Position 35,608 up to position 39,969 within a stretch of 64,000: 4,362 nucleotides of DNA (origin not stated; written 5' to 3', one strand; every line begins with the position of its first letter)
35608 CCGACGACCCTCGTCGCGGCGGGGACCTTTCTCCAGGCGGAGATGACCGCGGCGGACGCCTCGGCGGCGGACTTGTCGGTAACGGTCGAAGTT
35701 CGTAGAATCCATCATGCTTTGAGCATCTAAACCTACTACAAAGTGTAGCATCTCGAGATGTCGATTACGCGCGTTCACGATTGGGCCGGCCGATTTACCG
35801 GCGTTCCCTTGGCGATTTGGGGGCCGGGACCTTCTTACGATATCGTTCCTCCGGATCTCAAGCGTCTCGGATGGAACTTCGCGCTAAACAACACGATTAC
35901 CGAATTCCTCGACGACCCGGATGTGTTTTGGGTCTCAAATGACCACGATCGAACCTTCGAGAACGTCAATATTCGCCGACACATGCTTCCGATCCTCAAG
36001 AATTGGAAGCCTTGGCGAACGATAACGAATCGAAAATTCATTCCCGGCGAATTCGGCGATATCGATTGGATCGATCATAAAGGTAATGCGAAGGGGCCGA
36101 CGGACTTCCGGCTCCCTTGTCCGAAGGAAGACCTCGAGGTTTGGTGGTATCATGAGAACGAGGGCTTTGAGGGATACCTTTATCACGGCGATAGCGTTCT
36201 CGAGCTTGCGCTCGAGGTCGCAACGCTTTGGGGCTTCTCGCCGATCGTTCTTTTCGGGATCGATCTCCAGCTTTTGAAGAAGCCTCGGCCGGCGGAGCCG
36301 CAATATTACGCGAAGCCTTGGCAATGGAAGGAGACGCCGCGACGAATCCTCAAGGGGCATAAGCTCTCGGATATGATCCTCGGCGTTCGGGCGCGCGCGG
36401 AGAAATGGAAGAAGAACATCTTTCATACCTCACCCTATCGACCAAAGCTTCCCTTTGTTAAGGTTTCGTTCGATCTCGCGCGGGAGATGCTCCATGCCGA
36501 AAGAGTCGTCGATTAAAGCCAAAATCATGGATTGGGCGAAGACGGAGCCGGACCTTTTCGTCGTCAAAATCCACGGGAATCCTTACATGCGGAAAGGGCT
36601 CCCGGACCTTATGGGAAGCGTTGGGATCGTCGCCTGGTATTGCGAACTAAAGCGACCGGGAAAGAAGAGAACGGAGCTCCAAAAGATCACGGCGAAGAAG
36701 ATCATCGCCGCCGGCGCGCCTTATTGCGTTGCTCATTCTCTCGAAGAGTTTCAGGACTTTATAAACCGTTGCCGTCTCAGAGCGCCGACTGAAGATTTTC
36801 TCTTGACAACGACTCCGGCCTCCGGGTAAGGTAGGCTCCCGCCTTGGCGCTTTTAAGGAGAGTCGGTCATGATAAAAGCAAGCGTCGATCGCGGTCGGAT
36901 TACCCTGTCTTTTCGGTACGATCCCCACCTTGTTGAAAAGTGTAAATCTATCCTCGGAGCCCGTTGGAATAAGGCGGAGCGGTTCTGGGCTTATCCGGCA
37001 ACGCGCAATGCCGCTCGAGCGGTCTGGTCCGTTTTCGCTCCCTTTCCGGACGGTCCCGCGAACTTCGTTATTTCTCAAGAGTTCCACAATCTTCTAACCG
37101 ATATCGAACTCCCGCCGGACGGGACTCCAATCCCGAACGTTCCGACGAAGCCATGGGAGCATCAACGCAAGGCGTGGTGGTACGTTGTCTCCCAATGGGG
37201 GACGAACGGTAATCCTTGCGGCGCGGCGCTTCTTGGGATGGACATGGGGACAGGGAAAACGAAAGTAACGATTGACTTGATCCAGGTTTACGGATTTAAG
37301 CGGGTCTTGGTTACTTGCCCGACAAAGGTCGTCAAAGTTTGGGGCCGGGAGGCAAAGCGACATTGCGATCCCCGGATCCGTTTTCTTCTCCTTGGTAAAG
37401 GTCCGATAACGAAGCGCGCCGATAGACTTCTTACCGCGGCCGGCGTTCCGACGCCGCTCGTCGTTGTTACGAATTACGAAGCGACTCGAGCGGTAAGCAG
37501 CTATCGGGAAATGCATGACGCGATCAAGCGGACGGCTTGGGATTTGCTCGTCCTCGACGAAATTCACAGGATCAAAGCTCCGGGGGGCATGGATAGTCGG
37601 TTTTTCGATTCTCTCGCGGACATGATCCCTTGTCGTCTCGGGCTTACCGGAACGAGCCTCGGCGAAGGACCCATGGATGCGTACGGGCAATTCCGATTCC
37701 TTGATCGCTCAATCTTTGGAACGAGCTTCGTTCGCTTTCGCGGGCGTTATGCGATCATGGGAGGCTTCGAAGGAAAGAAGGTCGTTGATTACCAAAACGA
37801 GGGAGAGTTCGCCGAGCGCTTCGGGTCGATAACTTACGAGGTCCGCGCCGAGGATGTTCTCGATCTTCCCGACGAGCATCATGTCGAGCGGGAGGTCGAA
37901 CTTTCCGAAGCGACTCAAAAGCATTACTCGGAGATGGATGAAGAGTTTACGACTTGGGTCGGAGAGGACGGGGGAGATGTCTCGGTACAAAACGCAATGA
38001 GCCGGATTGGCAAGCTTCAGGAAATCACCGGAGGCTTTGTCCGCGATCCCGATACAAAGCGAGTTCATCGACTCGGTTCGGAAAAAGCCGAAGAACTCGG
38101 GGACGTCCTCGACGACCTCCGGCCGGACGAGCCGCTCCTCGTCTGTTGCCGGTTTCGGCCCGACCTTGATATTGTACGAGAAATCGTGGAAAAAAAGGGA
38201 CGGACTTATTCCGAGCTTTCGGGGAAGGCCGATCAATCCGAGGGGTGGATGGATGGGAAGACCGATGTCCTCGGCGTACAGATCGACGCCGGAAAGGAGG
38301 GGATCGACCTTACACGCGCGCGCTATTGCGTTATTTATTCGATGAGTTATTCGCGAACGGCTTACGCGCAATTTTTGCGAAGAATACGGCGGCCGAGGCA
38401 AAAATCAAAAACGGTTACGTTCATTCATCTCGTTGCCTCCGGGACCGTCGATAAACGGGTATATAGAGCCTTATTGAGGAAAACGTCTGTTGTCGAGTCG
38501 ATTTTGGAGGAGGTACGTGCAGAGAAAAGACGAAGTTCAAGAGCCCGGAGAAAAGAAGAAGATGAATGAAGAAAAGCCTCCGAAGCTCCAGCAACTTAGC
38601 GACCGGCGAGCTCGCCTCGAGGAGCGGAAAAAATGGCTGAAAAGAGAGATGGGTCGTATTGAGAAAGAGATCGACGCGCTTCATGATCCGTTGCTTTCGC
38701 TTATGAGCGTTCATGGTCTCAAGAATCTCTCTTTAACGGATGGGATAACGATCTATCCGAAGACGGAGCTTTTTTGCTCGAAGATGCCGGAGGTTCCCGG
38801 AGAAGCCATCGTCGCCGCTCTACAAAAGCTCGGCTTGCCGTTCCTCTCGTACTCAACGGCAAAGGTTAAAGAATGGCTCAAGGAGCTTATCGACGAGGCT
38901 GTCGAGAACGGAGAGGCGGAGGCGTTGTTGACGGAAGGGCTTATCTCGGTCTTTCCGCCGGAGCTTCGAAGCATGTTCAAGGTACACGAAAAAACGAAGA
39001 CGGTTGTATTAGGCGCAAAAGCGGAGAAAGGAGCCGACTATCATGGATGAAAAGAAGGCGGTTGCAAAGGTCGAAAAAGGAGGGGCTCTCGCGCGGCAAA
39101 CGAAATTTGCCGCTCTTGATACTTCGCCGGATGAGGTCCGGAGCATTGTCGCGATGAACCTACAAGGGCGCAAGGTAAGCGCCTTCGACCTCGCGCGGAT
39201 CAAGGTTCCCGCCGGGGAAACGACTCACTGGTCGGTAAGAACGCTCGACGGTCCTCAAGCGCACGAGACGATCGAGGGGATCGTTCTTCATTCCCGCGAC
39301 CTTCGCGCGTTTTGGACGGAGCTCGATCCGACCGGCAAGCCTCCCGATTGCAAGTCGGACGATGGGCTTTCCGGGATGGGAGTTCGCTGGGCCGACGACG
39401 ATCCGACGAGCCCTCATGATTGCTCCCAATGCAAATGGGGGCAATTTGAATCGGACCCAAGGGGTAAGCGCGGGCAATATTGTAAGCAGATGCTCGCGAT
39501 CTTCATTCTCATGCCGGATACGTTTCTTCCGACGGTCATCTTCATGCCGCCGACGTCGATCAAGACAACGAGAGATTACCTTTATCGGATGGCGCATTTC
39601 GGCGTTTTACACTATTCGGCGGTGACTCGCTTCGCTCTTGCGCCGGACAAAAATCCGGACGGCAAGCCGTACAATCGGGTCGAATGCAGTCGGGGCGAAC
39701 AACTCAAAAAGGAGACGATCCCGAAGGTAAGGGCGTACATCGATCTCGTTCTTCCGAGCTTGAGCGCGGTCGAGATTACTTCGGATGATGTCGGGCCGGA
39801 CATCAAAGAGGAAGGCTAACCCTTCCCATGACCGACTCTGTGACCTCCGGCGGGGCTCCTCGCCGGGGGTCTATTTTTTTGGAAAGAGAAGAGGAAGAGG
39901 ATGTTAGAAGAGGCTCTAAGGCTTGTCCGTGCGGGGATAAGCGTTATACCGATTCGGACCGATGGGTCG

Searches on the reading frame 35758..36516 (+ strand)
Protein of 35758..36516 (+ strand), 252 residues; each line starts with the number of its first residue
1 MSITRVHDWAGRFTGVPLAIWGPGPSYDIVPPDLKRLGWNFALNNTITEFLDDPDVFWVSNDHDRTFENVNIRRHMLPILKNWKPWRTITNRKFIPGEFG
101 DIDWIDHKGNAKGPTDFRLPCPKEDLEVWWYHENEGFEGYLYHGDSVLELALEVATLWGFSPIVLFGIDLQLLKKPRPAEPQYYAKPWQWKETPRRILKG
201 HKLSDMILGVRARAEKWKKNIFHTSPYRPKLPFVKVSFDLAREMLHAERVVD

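Call 5: search_protein_families(library=pfam, proteins=[window:35758-36516:+], max_evalue=0.1)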
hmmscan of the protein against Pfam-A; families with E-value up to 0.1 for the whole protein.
window:35758-36516:+ (252 aa): 1 family
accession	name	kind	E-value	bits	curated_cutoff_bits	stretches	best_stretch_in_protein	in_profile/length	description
PF01973.23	MptE-like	-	0.00017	21.9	34.6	1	134-172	132-168/171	6-hydroxymethylpterin diphosphokinase MptE-like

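Call 6: search_protein_families(library=phrogs, proteins=[window:35758-36516:+], max_evalue=0.01)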
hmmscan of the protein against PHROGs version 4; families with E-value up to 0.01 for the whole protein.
window:35758-36516:+ (252 aa): 0 families

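Call 50: search_protein_families(library=ncbifam, proteins=[window:35758-36516:+], max_evalue=0.01)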
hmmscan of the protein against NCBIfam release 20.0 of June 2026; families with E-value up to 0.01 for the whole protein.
window:35758-36516:+ (252 aa): 0 families

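Call 85: find_related_loci(query=window:35758-36516:+, collection=viral_contigs, flank=10000)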
Query window:35758-36516:+ (252 aa) in viral_contigs; peptide patterns used: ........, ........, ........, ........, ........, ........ (x = any residue, [..] = any of these).
6 stretches matched a pattern; 1 encode a relative of the query (tblastn E <= 1e-3); 1 distinct loci.
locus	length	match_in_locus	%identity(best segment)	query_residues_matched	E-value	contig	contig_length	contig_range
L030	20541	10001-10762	45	1-245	4e-64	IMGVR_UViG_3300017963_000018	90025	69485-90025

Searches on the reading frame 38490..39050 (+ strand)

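Call 10: search_protein_families(library=phrogs, proteins=[window:38490-39050:+], max_evalue=0.01)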
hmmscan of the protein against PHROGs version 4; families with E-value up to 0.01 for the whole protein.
window:38490-39050:+ (186 aa): 2 families
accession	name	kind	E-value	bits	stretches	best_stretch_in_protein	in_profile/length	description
phrog_2378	-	unknown function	4.3e-07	30.9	1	20-101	15-97/189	-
phrog_434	-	DNA, RNA and nucleotide metabolism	0.0067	16.7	1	4-88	231-321/372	RecE-like recombination exonuclease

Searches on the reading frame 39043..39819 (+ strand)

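Call 10: search_protein_families(library=phrogs, proteins=[window:39043-39819:+], max_evalue=0.01)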
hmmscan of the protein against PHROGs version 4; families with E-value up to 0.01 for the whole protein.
window:39043-39819:+ (258 aa): 2 families
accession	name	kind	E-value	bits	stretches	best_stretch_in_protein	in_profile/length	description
phrog_23155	-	unknown function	1.5e-31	110.6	1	11-250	5-235/255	-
phrog_5686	-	unknown function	0.00071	20.1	1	123-224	136-240/330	-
